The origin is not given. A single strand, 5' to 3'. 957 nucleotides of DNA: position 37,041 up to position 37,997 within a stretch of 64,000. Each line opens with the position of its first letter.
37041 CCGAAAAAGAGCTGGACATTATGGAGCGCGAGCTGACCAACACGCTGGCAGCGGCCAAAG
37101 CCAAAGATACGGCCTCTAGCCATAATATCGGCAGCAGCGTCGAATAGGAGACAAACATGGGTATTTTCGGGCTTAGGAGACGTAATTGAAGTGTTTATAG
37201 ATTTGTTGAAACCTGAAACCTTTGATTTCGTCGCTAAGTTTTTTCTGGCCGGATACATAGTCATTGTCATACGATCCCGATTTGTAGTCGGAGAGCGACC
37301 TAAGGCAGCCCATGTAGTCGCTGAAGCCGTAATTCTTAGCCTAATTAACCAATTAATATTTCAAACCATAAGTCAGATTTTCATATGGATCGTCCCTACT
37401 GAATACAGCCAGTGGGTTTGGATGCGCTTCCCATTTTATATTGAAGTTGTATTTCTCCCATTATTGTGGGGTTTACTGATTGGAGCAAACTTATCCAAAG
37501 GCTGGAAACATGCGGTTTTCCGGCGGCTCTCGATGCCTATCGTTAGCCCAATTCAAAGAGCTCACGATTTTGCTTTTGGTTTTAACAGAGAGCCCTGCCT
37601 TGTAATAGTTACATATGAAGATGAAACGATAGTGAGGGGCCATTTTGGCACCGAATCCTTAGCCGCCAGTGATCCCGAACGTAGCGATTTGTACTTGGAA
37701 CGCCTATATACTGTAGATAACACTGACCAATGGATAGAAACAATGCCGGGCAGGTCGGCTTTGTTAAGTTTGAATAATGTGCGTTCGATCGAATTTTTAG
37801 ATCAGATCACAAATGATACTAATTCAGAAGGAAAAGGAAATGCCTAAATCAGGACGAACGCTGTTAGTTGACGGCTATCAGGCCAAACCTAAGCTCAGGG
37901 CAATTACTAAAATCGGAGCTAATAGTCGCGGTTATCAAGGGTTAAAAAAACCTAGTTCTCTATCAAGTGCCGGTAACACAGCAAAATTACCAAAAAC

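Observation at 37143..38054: ~0.9-kb AT-rich insertion flanked by 27-bp direct repeats that duplicate the RBS and start of the downstream gene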

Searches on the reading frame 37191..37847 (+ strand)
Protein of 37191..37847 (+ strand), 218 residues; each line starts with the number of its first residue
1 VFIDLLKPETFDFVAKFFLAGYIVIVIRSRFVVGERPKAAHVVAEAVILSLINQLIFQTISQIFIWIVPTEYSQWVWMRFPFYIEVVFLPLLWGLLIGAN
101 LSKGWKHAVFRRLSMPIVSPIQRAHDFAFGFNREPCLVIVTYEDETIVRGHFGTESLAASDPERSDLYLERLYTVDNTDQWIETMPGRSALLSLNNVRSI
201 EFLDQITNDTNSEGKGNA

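Call 4: search_protein_families(library=pfam, proteins=[window:37191-37847:+], max_evalue=0.01)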
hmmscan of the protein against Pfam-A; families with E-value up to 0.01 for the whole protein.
window:37191-37847:+ (218 aa): 1 family
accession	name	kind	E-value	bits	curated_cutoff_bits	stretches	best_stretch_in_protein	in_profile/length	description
PF19865.4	DUF6338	-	1.8e-36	126.1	26.5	1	7-204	4-201/205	Family of unknown function (DUF6338)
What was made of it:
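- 37191..37847 (+): Cargo gene 1: DUF6338 family membrane protein (218 aa, GTG start). Pfam PF19865, E = 1.8e-36 against a 26.5-bit cutoff (call 4).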

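Call 8: search_protein_families(library=padloc, proteins=[window:37191-37847:+], max_evalue=0.01)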
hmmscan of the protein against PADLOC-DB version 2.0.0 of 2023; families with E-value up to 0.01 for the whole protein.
window:37191-37847:+ (218 aa): 0 families

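Call 14: find_encoding_contigs(protein=window:37191-37847:+, flank=6000, max_places=10)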
Protein window:37191-37847:+ (218 aa): no gene with exactly this product is on record in the collection.

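Call 16: find_homologous_proteins(query=window:37191-37847:+)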
Query window:37191-37847:+ (218 aa): 148 proteins with E <= 0.001 among 259 candidates; the best 120 are listed.
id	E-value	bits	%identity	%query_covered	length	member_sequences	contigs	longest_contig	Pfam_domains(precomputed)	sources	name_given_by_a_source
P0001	3.6e-142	490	100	100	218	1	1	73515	PF19865.5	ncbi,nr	ncbi:MAG: DUF6338 family protein [Rhodobacteraceae bacterium]|nr:DUF6338 family protein [Paracoccace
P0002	7.6e-126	436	87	100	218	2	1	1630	PF19865.5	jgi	-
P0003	2.1e-109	383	77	100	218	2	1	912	PF19865.5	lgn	-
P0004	1.9e-107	376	76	100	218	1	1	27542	PF19865.5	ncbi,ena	-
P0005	5.3e-84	299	66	100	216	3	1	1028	PF19865.5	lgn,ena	-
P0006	8.0e-82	292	65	93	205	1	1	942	PF19865.5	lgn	-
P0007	8.4e-81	289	64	100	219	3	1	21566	PF19865.5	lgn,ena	-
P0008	3.0e-75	271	65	92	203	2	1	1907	PF19865.5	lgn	-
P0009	1.1e-73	266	60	94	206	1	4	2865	PF19865.5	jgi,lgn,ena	-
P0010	4.1e-70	254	59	93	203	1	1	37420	PF19865.5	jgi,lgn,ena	-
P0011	1.2e-69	253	55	94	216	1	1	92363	PF19865.5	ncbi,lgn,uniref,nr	ncbi:hypothetical protein SAMN04490248_11784 [Salinihabitans flavidus]|uniref:Uncharacterized protei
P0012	2.3e-69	252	60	88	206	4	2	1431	PF19865.5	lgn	-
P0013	6.9e-69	250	58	94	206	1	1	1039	PF19865.5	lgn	-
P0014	1.1e-68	249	60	92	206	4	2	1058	PF19865.5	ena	-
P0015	2.5e-67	245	57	93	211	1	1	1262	PF19865.5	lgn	-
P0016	2.8e-66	242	55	92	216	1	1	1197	PF19865.5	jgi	-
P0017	5.0e-66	241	58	91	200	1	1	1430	PF19865.5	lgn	-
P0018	1.0e-65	240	54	96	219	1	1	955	PF19865.5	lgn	-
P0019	1.6e-64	236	53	94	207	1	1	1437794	PF19865.5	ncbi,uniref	ncbi:DUF6338 family protein [Yoonia sp. 2307UL14-13]|uniref:DUF6338 family protein n=1 Tax=Yoonia sp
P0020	2.0e-64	235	53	95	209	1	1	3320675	PF19865.5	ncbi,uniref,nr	ncbi:DUF6338 family protein [Jannaschia ovalis]|uniref:DUF6338 family protein n=1 Tax=Jannaschia ova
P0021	9.0e-64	233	53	95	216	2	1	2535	PF19865.5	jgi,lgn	jgi:hypothetical protein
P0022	1.1e-63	233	58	92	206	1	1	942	PF19865.5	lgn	-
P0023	1.1e-63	233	53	94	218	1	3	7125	PF19865.5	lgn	-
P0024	1.9e-63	232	53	94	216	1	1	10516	PF19865.5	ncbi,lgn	-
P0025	2.8e-63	232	55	92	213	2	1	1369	PF19865.5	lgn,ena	-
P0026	4.3e-63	231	52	93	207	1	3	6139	PF19865.5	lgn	-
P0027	5.2e-63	231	52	98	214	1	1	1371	PF19865.5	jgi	jgi:hypothetical protein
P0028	5.7e-63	231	53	94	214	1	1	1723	PF19865.5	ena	-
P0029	9.3e-63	230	54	93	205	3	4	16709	PF19865.5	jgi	-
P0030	1.0e-62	230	49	93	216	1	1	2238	PF19865.5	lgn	-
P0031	1.5e-62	229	53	94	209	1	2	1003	PF19865.5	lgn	-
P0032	3.0e-62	228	53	92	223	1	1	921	PF19865.5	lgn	-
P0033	3.7e-62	228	52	92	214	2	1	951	PF19865.5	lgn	-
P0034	8.7e-62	227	52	93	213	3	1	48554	PF19865.5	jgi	-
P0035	1.2e-61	226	53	91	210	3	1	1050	PF19865.5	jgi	jgi:hypothetical protein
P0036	2.7e-61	225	52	93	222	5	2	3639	PF19865.5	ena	-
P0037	3.0e-61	225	51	94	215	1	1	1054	PF19865.5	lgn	-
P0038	4.1e-61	225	53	98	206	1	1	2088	PF19865.5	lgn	-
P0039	5.8e-61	224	55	93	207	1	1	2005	PF19865.5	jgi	jgi:Family of unknown function (DUF6338)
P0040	6.5e-61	224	54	92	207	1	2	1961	PF19865.5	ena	-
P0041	8.4e-61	224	52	97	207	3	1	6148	PF19865.5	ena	-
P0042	1.4e-60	223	53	92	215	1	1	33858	PF19865.5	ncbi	ncbi:MAG: DUF6338 family protein [Sulfitobacter sp.]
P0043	1.7e-60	223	53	99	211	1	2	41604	PF19865.5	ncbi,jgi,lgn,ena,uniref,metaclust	ncbi:DUF6338 family protein [Tabrizicola sp.]|uniref:DUF6338 family protein n=1 Tax=Tabrizicola sp. 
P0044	2.8e-60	222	50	96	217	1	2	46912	PF19865.5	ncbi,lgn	ncbi:MAG: DUF6338 family protein [Roseovarius sp.]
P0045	3.7e-60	222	53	94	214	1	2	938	PF19865.5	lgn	-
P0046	1.4e-59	220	50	98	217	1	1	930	PF19865.5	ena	-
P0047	1.6e-59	219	51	92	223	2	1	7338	PF19865.5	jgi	-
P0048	1.6e-59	219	49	97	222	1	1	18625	PF19865.5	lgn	-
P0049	1.7e-59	219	53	92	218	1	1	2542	PF19865.5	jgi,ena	-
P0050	2.0e-59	219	50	96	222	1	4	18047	PF19865.5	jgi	jgi:hypothetical protein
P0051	2.1e-59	219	48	97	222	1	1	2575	PF19865.5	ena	-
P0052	3.9e-59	218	52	94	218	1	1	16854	PF19865.5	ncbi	-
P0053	6.2e-59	218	52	96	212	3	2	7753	PF19865.5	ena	-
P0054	8.0e-59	217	50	93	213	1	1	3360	PF19865.5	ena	-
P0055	8.9e-59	217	54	95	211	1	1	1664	PF19865.5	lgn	-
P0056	9.2e-59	217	55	91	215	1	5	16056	PF19865.5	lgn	-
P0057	1.0e-58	217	52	93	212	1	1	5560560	PF19865.5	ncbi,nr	ncbi:hypothetical protein LA6_001341 [Marinibacterium anthonyi]|nr:hypothetical protein LA6_001341 [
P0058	1.3e-58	217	49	99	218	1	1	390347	PF19865.5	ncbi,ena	-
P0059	1.5e-58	216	52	92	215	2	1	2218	PF19865.5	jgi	-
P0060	1.6e-58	216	50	92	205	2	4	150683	PF19865.5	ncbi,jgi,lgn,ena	jgi:hypothetical protein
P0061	1.8e-58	216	52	91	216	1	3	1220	PF19865.5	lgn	-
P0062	1.9e-58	216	55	91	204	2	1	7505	PF19865.5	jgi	jgi:hypothetical protein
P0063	1.9e-58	216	51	98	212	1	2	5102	PF19865.5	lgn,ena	-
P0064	3.1e-58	215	52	93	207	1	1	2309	PF19865.5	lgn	-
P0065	3.4e-58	215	54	92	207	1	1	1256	PF19865.5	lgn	-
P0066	4.3e-58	215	54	92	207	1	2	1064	PF19865.5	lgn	-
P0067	7.1e-58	214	51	94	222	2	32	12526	PF19865.5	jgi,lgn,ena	-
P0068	1.0e-57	214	49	96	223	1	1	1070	PF19865.5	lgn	-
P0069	1.2e-57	213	52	92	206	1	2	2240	PF19865.5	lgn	-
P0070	1.4e-57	213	50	92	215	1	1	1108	PF19865.5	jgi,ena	jgi:hypothetical protein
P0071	1.5e-57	213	53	92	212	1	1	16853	PF19865.5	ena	-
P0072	1.7e-57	213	57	91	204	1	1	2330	PF19865.5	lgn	-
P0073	1.9e-57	213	50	92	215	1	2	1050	PF19865.5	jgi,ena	jgi:hypothetical protein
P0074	1.9e-57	213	50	92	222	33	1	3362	PF19865.5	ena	-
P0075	1.9e-57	213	50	92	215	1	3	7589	PF19865.5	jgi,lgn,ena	jgi:hypothetical protein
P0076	1.9e-57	213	50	92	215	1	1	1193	PF19865.5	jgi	jgi:hypothetical protein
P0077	2.2e-57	212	50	92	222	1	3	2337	PF19865.5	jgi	jgi:hypothetical protein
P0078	2.3e-57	212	51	92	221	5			PF19865.5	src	-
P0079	2.6e-57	212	50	92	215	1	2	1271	PF19865.5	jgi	jgi:hypothetical protein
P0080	2.6e-57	212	50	92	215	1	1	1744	PF19865.5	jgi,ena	jgi:hypothetical protein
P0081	3.4e-57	212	50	95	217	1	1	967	PF19865.5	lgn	-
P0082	3.6e-57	212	50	92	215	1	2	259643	PF19865.5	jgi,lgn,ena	jgi:hypothetical protein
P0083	3.7e-57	212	50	92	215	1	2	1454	PF19865.5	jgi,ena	jgi:hypothetical protein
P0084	3.7e-57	212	49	97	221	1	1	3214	PF19865.5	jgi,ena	-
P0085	4.7e-57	211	49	96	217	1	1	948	PF19865.5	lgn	-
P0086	5.1e-57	211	51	93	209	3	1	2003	PF19865.5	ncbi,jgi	jgi:hypothetical protein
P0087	6.1e-57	211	52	96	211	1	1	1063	PF19865.5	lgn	-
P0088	6.3e-57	211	50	90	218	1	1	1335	PF19865.5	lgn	-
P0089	7.1e-57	211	51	93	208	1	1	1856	PF19865.5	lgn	-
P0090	7.9e-57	211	50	98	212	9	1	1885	PF19865.5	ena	-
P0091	1.2e-56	210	49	92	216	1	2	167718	PF19865.5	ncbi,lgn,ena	-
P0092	1.4e-56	210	50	92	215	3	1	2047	PF19865.5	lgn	-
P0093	1.8e-56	209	53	92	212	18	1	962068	PF19865.5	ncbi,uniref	ncbi:DUF6338 family protein [Rhodobacter sp. NSM]|uniref:DUF6338 family protein n=1 Tax=Rhodobacter 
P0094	2.8e-56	209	51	92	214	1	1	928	PF19865.5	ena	-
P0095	4.1e-56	208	50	98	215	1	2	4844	PF19865.5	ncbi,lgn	-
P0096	8.1e-56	207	50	94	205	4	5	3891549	PF19865.5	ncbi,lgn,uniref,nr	ncbi:hypothetical protein SAMN05444149_103742 [Pseudosulfitobacter pseudonitzschiae]|uniref:Uncharac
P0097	1.8e-55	206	51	92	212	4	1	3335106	PF19865.5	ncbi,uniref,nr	ncbi:DUF6338 family protein [Rhodobacter sp. CZR27]|uniref:DUF6338 family protein n=1 Tax=Rhodobacte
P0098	2.6e-55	206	49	93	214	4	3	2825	PF19865.5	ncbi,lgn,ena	-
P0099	2.9e-55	206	49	91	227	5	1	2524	PF19865.5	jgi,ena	-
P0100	3.3e-55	205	48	93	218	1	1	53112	PF19865.5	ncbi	-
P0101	7.0e-55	204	51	92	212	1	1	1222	PF19865.5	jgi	jgi:Family of unknown function (DUF6338)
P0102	7.8e-55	204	47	97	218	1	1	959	PF19865.5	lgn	-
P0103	2.4e-54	203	50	95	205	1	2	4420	PF19865.5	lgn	-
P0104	2.7e-54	202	49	92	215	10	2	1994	PF19865.5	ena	-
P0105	3.3e-54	202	51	96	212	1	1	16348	PF19865.5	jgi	jgi:hypothetical protein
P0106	4.2e-54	202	49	93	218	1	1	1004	PF19865.5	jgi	-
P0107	4.3e-54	202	48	92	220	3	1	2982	PF19865.5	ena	-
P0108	7.5e-54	201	50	95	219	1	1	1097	PF19865.5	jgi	-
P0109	8.9e-54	201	53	79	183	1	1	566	PF19865.5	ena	-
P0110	9.2e-54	201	51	95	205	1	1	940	PF19865.5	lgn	-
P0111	1.1e-53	200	48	94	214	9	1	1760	PF19865.5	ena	-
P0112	1.4e-53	200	50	92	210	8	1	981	PF19865.5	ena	-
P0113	2.3e-53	199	48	92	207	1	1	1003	PF19865.5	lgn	-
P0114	2.7e-53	199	49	93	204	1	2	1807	PF19865.5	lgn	-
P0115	5.1e-53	198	53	90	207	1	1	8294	PF19865.5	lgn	-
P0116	1.1e-52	197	48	93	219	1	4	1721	PF19865.5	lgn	-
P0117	1.4e-52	197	46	96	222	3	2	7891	PF19865.5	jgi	jgi:Family of unknown function (DUF6338)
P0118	4.9e-52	195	47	92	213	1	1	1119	PF19865.5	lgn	-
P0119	8.4e-52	194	51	95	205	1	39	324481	PF19865.5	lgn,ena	-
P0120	8.6e-52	194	47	96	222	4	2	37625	PF19865.5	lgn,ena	-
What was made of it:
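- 37191..37847 (+): 148 homologues were found (call 16).
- On Pfam DUF6338 (PF19865), cargo gene 1: All listed homologues carry PF19865 (call 16).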

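Call 17: find_related_loci(query=window:37191-37847:+, collection=metagenome_contigs, flank=5000)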
Query window:37191-37847:+ (218 aa) in metagenome_contigs; peptide patterns used: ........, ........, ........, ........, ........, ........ (x = any residue, [..] = any of these).
142 stretches matched a pattern; 1 encode a relative of the query (tblastn E <= 1e-3); 1 distinct loci.
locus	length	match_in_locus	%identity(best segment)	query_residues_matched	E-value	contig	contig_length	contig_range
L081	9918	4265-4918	78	1-218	4e-120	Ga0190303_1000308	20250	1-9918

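Call 18: find_encoding_contigs(protein=P0004, flank=5000, max_places=3)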
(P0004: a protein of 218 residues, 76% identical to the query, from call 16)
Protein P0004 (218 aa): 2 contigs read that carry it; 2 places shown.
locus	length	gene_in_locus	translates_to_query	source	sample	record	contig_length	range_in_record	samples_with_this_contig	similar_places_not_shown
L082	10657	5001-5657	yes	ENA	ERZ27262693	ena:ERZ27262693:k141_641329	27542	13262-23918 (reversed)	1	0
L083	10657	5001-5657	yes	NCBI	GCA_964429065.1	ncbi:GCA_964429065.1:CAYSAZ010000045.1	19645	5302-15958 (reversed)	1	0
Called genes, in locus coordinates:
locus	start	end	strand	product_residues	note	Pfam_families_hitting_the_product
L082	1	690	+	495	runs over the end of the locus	PF01425:Amidase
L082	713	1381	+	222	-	-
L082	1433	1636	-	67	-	PF00313:CSD, PF08206:OB_RNB (faint)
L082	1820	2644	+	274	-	PF03741:TerC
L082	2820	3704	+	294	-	PF10112:Halogen_Hydrol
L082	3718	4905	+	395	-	PF05816:TelA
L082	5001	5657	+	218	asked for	PF19865:DUF6338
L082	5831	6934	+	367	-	PF13421:Band_7_1, PF01145:Band_7, PF14237:GYF_2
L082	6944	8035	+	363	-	PF11781:Zn_ribbon_RRN7 (weak)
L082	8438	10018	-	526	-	PF00149:Metallophos, PF02872:5_nucleotid_C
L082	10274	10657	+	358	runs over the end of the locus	PF01476:LysM (weak)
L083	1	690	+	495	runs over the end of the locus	PF01425:Amidase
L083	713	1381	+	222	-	-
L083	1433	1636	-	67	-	PF00313:CSD, PF08206:OB_RNB (faint)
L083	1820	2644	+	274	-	PF03741:TerC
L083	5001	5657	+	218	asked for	PF19865:DUF6338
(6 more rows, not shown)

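Call 19: find_encoding_contigs(protein=P0002, flank=5000, max_places=3)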
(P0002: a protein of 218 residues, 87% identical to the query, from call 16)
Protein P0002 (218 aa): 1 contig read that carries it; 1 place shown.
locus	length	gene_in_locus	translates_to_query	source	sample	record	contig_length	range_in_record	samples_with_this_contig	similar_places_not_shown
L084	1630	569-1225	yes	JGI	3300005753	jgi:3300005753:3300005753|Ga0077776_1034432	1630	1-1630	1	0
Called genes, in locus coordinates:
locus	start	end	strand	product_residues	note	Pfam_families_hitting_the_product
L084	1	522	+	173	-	?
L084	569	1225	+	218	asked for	PF19865:DUF6338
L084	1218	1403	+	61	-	-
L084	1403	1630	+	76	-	?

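Call 20: find_encoding_contigs(protein=P0007, flank=5000, max_places=3)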
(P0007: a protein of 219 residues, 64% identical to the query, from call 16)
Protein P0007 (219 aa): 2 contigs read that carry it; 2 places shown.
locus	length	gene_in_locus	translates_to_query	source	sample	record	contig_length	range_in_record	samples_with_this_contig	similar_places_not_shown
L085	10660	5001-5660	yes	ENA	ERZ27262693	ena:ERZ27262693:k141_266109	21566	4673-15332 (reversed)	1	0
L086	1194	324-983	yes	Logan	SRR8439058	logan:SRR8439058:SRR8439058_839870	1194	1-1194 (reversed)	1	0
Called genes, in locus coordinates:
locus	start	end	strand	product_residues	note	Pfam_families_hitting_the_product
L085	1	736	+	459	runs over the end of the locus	PF01565:FAD_binding_4, PF02913:FAD-oxidase_C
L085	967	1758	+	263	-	PF03741:TerC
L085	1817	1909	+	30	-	-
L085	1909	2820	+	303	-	PF10112:Halogen_Hydrol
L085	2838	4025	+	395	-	PF05816:TelA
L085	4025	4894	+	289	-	PF11150:DUF2927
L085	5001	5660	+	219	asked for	PF19865:DUF6338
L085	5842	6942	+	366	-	PF13421:Band_7_1, PF01145:Band_7, PF14237:GYF_2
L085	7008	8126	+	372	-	-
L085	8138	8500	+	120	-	-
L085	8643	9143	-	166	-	PF19419:DUF5983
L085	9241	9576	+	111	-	PF06108:DUF952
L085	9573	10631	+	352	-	PF01180:DHO_dh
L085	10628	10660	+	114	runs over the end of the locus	PF03960:ArsC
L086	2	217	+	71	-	?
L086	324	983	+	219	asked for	PF19865:DUF6338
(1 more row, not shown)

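Call 27: find_encoding_contigs(protein=P0010, flank=4000, max_places=3)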
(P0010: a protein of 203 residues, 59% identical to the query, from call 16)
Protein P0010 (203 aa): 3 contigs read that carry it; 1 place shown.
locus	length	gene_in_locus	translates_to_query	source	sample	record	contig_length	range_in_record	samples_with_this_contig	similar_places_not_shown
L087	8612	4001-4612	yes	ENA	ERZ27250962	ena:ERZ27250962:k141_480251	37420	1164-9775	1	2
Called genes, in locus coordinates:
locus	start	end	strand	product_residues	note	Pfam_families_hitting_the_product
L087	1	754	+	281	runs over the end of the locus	PF03741:TerC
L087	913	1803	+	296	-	PF10112:Halogen_Hydrol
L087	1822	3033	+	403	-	PF05816:TelA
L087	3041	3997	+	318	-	PF11150:DUF2927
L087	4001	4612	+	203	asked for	PF19865:DUF6338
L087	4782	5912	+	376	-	PF13421:Band_7_1, PF01145:Band_7, PF14237:GYF_2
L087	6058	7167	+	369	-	PF11781:Zn_ribbon_RRN7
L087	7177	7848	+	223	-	PF00881:Nitroreductase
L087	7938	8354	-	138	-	PF00011:HSP20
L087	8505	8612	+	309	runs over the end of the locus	PF00294:PfkB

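Call 28: find_encoding_contigs(protein=P0011, flank=4000, max_places=3)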
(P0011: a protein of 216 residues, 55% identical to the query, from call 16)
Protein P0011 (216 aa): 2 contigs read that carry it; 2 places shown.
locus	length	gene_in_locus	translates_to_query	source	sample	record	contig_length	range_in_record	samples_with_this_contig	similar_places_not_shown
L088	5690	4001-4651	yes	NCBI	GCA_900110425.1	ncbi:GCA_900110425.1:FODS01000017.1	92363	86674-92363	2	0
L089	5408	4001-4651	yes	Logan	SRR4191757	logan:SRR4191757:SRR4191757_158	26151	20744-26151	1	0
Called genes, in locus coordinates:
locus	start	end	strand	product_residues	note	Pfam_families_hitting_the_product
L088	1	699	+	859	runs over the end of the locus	-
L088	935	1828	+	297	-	PF10112:Halogen_Hydrol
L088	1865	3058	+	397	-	PF05816:TelA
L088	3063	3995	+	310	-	PF11150:DUF2927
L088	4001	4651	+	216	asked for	PF19865:DUF6338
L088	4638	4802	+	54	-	-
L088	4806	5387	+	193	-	PF13421:Band_7_1, PF01145:Band_7 (weak)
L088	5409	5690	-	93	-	PF01609:DDE_Tnp_1, PF13586:DDE_Tnp_1_2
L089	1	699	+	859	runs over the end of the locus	-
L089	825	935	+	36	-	-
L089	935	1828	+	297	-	PF10112:Halogen_Hydrol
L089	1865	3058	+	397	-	PF05816:TelA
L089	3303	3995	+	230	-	PF11150:DUF2927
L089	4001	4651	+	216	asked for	PF19865:DUF6338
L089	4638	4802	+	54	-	-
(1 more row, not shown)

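Call 31: find_encoding_contigs(protein=P0008, flank=3000, max_places=4)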
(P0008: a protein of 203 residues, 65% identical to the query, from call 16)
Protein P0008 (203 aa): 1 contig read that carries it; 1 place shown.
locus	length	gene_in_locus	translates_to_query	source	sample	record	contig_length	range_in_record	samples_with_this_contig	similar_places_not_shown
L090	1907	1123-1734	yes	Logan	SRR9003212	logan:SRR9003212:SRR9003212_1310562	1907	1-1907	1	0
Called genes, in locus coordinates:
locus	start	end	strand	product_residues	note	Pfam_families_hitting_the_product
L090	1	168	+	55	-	?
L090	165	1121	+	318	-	PF11150:DUF2927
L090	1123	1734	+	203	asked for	PF19865:DUF6338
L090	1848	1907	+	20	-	?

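Call 32: find_encoding_contigs(protein=P0009, flank=3000, max_places=6)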
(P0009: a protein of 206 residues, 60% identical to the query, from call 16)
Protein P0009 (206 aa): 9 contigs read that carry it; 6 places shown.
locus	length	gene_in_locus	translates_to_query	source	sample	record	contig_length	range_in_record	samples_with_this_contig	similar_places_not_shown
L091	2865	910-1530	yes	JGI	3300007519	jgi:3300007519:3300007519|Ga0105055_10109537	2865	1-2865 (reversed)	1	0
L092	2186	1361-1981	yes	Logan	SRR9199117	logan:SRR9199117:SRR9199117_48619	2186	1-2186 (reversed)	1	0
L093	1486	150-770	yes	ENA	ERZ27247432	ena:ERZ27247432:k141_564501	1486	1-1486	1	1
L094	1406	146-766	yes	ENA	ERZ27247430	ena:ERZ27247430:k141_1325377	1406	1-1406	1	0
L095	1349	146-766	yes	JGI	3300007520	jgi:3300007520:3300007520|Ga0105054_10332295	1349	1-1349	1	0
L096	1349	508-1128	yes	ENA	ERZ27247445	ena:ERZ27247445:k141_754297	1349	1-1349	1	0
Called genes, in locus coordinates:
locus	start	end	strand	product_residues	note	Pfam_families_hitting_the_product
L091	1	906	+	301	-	?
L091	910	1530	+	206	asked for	PF19865:DUF6338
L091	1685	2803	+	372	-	PF13421:Band_7_1, PF01145:Band_7, PF14237:GYF_2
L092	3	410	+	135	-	?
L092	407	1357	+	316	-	PF11150:DUF2927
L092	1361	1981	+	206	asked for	PF19865:DUF6338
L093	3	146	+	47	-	?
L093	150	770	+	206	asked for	PF19865:DUF6338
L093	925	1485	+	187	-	?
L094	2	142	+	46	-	?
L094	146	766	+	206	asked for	PF19865:DUF6338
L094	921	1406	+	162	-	?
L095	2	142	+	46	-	?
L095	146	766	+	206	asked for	PF19865:DUF6338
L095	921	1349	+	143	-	?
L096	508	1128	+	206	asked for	PF19865:DUF6338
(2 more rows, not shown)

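Call 33: find_encoding_contigs(protein=P0003, flank=3000, max_places=4)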
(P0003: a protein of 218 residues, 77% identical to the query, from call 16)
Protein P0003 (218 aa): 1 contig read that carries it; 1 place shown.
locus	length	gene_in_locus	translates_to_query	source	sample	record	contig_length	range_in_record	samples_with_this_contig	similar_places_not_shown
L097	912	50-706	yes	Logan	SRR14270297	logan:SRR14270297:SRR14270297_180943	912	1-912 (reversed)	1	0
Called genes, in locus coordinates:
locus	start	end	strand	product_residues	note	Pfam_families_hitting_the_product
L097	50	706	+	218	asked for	PF19865:DUF6338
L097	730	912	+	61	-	?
